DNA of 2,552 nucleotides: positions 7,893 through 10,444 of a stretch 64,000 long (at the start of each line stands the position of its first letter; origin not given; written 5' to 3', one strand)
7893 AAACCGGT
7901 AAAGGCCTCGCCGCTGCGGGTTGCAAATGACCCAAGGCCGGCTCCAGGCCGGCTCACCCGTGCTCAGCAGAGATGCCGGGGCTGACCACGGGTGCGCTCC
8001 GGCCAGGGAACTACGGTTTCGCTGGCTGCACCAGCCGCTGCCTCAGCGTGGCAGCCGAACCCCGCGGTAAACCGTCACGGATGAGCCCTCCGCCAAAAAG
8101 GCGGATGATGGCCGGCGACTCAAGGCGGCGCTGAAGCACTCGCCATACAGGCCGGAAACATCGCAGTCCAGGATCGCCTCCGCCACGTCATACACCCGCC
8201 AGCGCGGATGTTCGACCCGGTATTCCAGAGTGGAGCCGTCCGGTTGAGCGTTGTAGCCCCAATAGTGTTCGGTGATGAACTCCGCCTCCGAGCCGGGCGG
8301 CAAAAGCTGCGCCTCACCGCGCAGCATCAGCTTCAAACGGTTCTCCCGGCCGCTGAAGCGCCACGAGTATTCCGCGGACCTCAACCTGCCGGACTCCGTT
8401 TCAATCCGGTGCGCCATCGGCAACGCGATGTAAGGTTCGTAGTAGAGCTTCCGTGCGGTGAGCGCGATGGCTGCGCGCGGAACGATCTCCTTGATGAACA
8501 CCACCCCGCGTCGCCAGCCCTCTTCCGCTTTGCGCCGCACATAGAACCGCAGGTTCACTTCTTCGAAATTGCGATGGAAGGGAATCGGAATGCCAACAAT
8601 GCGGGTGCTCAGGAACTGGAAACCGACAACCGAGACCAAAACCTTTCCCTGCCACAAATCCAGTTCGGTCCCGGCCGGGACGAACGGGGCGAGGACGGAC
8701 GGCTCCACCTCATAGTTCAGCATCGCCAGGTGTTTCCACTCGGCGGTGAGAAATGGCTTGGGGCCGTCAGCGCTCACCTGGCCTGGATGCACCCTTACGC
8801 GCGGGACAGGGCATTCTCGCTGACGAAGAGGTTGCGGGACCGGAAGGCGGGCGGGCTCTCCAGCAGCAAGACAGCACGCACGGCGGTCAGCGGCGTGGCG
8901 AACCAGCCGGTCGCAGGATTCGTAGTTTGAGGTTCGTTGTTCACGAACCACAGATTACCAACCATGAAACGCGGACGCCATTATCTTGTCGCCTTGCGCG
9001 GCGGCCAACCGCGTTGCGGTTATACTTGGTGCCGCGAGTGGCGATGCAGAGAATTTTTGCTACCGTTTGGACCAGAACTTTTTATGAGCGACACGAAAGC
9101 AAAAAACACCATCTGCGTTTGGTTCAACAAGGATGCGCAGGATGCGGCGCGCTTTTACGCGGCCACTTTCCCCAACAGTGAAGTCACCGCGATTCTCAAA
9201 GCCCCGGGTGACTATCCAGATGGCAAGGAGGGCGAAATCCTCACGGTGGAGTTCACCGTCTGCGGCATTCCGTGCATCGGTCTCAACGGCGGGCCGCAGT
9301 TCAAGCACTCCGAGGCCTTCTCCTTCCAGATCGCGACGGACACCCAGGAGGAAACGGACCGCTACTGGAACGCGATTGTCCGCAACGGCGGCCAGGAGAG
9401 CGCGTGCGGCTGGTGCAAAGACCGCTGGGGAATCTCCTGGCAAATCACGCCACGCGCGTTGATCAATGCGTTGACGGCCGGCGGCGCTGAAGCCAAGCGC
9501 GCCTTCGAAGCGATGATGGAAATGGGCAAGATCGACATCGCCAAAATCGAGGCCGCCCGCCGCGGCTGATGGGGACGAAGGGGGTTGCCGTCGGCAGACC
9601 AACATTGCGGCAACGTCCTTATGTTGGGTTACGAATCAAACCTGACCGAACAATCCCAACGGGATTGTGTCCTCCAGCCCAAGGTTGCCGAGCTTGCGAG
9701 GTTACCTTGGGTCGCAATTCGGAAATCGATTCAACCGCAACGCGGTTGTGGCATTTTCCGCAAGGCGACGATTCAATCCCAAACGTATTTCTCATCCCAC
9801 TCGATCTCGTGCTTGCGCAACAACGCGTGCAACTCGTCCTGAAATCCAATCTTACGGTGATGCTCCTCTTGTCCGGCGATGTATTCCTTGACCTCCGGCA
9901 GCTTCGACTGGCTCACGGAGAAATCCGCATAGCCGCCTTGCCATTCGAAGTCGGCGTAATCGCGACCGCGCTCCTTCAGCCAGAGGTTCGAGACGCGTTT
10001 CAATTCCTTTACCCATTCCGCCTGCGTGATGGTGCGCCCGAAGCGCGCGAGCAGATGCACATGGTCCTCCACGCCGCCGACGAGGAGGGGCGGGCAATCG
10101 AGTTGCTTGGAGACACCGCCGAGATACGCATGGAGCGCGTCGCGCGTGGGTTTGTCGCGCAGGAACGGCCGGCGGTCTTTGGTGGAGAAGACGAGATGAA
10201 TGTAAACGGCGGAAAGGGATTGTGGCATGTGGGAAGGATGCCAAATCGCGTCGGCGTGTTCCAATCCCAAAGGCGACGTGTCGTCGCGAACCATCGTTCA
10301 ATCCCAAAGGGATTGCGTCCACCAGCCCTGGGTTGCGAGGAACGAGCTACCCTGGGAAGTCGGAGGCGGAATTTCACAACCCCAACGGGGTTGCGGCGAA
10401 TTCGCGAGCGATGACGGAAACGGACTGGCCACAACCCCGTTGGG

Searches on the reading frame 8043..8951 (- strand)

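Call 9: search_protein_families(library=pfam, proteins=[window:8043-8951:-], max_evalue=0.001)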
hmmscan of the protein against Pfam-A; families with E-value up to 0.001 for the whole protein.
window:8043-8951:- (302 aa): 1 family
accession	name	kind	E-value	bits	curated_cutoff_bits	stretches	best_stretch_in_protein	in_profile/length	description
PF09844.14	DUF2071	-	1.1e-58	198.8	27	1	69-289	1-210/212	Uncharacterized conserved protein (COG2071)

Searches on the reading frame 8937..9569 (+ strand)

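Call 9: search_protein_families(library=pfam, proteins=[window:8937-9569:+], max_evalue=0.001)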
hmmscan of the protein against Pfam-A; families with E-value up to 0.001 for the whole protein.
window:8937-9569:+ (210 aa): 1 family
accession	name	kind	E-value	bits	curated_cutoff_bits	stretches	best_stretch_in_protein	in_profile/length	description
PF06983.19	3-dmu-9_3-mt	-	3.1e-48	163.5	24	1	56-171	2-116/116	3-demethylubiquinone-9 3-methyltransferase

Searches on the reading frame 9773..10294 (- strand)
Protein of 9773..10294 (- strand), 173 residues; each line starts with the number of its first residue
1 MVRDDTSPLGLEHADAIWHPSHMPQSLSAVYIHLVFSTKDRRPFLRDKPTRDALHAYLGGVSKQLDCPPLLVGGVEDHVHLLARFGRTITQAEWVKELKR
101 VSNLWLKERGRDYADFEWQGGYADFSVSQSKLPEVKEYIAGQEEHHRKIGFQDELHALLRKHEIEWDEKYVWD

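Call 9: search_protein_families(library=pfam, proteins=[window:9773-10294:-], max_evalue=0.001)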
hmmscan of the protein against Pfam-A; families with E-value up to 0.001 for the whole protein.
window:9773-10294:- (173 aa): 1 family
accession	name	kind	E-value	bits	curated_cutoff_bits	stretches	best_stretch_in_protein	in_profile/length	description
PF01797.21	Y1_Tnp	-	2.3e-19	70.1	23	1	28-142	3-121/121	Transposase IS200 like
